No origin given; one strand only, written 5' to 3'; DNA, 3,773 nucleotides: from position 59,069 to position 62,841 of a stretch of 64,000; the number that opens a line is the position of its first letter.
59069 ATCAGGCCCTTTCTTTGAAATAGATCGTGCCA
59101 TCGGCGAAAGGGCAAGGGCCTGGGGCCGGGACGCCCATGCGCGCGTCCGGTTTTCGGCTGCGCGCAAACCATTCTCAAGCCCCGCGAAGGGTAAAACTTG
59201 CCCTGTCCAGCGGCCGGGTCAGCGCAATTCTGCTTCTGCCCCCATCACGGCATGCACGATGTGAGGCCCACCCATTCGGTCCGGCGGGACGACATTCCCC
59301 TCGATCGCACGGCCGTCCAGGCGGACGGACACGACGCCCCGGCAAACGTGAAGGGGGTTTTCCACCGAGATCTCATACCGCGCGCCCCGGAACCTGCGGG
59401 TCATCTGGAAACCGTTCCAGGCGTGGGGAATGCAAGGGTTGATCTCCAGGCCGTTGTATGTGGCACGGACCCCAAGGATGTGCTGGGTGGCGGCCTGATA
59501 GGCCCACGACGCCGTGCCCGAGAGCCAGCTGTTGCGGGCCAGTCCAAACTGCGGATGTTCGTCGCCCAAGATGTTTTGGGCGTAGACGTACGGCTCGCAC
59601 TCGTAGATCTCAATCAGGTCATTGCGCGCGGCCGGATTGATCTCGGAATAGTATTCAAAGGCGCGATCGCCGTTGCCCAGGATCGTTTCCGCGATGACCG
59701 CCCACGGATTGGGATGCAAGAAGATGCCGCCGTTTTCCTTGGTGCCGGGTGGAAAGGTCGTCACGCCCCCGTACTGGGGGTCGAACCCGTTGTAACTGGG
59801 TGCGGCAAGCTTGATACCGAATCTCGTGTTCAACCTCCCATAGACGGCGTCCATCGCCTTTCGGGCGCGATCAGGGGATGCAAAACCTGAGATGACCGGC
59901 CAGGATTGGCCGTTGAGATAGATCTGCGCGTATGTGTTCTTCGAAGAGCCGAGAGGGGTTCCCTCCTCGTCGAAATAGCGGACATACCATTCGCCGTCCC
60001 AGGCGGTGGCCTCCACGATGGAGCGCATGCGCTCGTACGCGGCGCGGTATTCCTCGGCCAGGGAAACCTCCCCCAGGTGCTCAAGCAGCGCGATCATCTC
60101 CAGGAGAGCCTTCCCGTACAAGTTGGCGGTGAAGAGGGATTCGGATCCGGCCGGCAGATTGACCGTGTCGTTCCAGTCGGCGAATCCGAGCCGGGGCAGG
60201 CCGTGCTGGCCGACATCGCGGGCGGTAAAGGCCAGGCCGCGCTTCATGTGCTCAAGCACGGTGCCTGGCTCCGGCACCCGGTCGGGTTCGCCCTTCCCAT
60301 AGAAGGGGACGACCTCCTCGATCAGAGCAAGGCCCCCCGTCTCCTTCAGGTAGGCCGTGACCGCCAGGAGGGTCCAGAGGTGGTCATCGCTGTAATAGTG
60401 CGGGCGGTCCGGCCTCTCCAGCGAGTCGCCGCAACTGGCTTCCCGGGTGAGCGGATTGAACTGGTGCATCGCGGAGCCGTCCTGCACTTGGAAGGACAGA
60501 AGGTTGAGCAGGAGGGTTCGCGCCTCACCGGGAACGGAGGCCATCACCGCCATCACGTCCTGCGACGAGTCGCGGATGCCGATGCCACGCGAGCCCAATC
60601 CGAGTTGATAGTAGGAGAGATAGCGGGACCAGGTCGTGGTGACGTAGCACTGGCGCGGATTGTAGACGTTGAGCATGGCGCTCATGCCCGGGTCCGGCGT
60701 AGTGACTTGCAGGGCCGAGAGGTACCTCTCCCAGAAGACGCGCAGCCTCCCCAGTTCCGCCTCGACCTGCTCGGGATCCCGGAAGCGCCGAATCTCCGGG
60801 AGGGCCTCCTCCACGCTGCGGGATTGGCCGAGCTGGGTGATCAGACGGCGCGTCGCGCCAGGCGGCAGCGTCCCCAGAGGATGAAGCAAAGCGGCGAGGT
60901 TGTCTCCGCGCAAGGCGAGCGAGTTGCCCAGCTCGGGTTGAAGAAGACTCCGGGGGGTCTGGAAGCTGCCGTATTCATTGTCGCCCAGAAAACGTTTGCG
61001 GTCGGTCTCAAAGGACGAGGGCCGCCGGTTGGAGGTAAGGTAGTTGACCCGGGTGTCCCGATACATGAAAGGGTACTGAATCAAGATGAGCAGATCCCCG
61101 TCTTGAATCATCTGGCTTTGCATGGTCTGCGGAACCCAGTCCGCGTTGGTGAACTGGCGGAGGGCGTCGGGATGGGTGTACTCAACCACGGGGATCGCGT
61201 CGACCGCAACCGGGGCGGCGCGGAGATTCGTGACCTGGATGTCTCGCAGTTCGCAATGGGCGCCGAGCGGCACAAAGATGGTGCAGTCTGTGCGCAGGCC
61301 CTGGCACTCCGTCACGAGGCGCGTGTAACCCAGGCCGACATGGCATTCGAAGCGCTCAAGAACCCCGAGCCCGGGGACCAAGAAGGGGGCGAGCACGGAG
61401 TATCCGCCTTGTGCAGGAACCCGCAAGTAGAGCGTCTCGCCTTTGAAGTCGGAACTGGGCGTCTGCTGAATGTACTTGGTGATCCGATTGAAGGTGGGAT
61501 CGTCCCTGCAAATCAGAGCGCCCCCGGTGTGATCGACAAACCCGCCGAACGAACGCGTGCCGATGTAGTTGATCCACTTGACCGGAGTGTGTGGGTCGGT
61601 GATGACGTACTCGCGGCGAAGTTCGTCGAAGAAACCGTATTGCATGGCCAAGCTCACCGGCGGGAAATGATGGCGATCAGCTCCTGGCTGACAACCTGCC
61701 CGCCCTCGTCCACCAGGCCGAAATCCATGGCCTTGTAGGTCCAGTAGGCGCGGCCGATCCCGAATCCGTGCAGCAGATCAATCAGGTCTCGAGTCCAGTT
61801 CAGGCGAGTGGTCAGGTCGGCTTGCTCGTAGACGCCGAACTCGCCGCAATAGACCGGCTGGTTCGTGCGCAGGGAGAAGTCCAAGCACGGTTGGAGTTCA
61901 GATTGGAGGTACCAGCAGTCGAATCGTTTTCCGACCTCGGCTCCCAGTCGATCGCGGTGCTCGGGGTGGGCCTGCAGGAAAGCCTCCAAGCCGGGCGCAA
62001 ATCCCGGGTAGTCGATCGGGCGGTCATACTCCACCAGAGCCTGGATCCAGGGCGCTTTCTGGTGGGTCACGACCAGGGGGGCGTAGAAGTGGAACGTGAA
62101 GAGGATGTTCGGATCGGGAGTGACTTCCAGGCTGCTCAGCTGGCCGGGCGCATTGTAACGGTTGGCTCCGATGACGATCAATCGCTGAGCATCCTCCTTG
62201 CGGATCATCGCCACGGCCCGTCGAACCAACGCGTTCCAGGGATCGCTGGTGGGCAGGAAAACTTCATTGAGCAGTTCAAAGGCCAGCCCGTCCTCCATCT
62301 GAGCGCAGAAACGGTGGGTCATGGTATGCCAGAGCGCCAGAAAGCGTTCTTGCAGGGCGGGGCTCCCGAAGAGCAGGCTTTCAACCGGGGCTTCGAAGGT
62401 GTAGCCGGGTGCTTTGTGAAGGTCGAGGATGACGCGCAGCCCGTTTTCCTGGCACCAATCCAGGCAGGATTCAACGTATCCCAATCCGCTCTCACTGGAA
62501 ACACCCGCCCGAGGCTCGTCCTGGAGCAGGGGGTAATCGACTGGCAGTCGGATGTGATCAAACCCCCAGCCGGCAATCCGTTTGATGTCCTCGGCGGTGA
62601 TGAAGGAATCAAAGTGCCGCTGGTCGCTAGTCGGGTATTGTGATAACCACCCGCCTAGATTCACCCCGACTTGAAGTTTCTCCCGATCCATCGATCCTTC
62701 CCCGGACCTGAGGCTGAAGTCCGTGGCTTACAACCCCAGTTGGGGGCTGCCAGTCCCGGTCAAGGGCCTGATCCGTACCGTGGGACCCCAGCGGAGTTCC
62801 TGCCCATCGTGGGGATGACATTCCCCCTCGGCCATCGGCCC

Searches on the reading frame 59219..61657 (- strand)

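Call 9: search_protein_families(library=pfam, proteins=[window:59219-61657:-], max_evalue=0.001)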
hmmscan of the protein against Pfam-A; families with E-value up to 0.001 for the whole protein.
window:59219-61657:- (812 aa): 3 families
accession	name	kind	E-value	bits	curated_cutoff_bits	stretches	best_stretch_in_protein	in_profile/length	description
PF17167.11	Glyco_hydro_94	-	3.3e-128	428.4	27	1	308-729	1-420/420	Glycosyl hydrolase 94 superfamily, catalytic domain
PF06165.18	GH94_b-supersand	-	1e-45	156.6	23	1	25-277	1-251/251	Glycosyl hydrolase 94, supersandwich domain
PF03633.20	Glyco_hydro_65C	-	0.00012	22.2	22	1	733-766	4-37/62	Glycosyl hydrolase family 65, C-terminal domain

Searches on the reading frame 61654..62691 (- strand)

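Call 9: search_protein_families(library=pfam, proteins=[window:61654-62691:-], max_evalue=0.001)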
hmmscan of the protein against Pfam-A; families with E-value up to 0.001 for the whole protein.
window:61654-62691:- (345 aa): 1 family
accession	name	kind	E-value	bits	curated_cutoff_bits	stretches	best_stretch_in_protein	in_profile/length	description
PF00150.24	Cellulase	-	9.3e-34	117.6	23.5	1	27-321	18-270/272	Cellulase (glycosyl hydrolase family 5)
